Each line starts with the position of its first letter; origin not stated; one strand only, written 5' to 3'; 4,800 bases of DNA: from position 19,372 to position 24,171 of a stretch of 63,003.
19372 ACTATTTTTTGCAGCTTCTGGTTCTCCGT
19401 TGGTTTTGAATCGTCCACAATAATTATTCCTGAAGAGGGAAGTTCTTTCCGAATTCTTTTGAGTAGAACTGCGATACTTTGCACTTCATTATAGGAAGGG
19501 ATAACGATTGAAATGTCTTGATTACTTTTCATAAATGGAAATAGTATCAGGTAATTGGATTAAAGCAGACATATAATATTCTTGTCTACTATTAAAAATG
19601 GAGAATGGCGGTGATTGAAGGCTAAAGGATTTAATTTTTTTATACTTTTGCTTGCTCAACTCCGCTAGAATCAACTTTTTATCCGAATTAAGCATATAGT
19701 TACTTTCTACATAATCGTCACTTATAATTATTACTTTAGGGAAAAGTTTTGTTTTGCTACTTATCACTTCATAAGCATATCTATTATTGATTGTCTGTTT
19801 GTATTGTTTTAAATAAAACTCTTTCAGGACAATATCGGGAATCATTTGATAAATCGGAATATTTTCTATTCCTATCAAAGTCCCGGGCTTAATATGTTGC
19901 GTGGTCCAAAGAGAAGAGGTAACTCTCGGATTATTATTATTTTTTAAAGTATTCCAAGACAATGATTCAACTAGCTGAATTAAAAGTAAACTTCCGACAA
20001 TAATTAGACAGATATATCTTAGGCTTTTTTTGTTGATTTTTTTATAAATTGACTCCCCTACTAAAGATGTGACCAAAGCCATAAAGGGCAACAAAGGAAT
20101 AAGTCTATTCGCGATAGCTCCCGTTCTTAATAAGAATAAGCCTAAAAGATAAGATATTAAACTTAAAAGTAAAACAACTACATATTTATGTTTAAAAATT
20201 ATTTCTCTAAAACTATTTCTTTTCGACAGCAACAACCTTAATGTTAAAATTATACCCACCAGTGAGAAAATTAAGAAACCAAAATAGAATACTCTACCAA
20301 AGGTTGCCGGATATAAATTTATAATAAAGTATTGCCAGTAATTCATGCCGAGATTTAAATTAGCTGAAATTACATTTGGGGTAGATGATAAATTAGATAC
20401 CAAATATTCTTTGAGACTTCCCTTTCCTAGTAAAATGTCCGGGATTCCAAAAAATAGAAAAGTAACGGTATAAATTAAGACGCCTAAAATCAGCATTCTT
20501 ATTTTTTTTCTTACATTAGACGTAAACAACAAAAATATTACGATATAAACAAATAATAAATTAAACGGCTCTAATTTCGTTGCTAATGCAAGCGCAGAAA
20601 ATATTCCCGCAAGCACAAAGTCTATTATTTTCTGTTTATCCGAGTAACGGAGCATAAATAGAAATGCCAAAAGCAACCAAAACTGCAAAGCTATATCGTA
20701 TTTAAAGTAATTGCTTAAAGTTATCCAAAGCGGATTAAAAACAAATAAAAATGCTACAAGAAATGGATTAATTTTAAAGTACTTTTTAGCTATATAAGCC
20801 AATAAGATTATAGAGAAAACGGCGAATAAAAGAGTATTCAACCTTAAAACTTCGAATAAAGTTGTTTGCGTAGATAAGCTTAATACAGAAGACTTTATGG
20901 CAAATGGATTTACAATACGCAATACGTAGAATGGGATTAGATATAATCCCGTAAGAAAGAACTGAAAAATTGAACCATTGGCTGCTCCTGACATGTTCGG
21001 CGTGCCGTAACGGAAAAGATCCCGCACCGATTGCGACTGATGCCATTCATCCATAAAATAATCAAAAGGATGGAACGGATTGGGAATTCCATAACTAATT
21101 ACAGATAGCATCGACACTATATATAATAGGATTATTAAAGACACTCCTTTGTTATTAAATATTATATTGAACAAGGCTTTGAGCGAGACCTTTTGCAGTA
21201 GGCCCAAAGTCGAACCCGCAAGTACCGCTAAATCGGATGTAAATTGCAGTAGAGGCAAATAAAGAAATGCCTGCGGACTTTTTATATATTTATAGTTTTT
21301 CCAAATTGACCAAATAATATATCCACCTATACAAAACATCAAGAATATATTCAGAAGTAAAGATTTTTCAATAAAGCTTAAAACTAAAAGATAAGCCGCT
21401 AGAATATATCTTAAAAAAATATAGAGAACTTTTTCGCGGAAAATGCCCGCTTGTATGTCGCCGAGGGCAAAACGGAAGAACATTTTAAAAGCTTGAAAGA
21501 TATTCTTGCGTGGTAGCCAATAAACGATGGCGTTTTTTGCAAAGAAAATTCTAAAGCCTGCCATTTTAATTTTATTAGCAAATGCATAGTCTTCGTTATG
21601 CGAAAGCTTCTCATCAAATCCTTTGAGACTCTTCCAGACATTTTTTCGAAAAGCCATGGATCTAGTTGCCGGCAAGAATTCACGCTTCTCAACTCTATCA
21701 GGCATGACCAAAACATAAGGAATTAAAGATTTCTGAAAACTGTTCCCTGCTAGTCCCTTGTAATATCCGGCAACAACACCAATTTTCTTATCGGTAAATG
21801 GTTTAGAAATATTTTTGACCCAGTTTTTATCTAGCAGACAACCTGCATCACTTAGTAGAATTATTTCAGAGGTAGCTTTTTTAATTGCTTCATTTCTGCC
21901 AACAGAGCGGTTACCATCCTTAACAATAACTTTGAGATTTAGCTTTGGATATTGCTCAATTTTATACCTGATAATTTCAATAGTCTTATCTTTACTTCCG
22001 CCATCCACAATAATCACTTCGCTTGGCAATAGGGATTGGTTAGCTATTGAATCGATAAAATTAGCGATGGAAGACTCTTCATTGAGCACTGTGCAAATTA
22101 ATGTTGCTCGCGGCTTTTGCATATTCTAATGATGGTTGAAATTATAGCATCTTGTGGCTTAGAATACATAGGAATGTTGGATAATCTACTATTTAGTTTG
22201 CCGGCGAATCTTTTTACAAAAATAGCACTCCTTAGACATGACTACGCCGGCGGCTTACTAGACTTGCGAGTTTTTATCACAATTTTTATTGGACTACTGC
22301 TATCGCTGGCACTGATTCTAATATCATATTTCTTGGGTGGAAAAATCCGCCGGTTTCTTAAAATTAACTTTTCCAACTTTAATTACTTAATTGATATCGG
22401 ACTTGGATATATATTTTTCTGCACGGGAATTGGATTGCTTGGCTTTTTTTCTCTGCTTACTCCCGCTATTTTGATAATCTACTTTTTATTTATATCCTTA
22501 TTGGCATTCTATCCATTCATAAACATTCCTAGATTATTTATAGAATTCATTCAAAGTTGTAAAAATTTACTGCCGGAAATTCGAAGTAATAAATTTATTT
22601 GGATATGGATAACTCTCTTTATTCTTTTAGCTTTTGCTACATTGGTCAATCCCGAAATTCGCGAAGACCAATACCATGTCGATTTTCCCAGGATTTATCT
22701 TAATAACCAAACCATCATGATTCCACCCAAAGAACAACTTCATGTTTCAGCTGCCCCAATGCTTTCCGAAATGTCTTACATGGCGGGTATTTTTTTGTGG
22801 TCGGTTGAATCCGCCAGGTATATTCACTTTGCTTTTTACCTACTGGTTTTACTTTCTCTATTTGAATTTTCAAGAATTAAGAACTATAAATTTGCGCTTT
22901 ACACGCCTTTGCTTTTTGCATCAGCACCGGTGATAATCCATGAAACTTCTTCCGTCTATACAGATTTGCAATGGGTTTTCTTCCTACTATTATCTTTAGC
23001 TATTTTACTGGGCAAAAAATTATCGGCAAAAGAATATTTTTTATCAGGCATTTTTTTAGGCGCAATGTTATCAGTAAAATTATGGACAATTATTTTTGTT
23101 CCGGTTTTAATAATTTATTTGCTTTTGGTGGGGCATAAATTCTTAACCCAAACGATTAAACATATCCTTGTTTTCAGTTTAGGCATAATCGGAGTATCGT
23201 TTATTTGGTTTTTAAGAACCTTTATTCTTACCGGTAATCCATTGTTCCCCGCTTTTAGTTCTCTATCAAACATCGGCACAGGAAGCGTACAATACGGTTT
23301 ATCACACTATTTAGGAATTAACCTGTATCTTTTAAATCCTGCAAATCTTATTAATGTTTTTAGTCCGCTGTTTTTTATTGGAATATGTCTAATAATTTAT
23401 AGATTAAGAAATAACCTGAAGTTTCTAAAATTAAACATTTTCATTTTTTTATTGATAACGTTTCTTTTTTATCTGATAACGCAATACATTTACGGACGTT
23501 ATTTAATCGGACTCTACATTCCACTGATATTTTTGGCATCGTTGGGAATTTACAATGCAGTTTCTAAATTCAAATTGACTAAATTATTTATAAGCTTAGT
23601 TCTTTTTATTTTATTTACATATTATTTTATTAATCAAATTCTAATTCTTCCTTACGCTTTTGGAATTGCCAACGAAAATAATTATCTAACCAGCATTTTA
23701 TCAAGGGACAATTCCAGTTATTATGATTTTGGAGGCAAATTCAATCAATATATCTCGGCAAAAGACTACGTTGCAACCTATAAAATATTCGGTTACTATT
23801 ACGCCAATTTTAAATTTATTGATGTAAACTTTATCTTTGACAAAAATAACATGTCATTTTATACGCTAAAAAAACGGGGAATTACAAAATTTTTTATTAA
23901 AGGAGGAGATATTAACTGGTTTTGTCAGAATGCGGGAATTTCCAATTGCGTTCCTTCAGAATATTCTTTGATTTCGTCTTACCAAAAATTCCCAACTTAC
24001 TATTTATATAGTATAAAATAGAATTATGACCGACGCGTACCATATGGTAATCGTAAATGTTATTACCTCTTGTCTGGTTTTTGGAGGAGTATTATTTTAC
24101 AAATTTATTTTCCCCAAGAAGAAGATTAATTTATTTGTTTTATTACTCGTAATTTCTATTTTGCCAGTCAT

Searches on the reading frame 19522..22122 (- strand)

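Call 50: search_protein_families(library=pfam, proteins=[window:19522-22122:-], max_evalue=0.001)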
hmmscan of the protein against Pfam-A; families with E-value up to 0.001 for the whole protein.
window:19522-22122:- (866 aa): 7 families
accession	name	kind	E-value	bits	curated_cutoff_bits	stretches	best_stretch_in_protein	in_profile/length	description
PF00535.33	Glycos_transf_2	-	1.6e-19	70.9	23.3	1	9-133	3-128/168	Glycosyl transferase family 2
PF13641.12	Glyco_tranf_2_3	-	3.3e-18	67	27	1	4-217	1-226/230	Glycosyltransferase like family 2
PF13506.12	Glyco_transf_21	-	1.1e-09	38.4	21.7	1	78-219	24-173/174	Glycosyl transferase family 21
PF13231.12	PMT_2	-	1.2e-07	32.5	26.1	1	424-554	22-150/160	Dolichyl-phosphate-mannose-protein mannosyltransferase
PF10111.15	Glyco_tranf_2_2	-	1.9e-06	28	27.3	0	9-113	4-110/276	Glycosyltransferase like family 2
PF02366.24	PMT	-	1.1e-05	25.6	22.7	1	425-547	84-212/245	Dolichyl-phosphate-mannose-protein mannosyltransferase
PF13632.12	Glyco_trans_2_3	-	0.00013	22.3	27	1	152-266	73-179/198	Glycosyl transferase family group 2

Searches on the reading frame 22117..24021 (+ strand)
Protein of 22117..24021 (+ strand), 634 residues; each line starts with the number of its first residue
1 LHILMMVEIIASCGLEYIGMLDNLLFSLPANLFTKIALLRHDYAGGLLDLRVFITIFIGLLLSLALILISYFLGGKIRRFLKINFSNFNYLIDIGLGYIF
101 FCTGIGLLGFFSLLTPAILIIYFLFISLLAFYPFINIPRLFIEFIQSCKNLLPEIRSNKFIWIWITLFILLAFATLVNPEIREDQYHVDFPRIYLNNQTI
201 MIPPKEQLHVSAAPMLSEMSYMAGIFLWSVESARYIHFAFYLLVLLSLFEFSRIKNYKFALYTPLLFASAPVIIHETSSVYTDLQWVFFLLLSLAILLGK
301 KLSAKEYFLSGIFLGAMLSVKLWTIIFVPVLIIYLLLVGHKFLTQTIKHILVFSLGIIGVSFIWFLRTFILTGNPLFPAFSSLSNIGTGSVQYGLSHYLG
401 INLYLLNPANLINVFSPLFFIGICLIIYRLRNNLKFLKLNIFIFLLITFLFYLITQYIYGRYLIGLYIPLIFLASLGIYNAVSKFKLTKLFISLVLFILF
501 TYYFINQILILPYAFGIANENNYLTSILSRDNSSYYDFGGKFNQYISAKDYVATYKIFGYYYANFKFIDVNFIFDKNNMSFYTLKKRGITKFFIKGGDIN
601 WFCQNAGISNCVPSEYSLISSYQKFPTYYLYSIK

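Call 50: search_protein_families(library=pfam, proteins=[window:22117-24021:+], max_evalue=0.001)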
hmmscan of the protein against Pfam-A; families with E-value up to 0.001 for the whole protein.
window:22117-24021:+ (634 aa): 1 family
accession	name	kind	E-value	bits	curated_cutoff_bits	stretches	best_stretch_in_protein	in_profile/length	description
PF13231.12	PMT_2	-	9.9e-05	23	26.1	1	224-364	15-160/160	Dolichyl-phosphate-mannose-protein mannosyltransferase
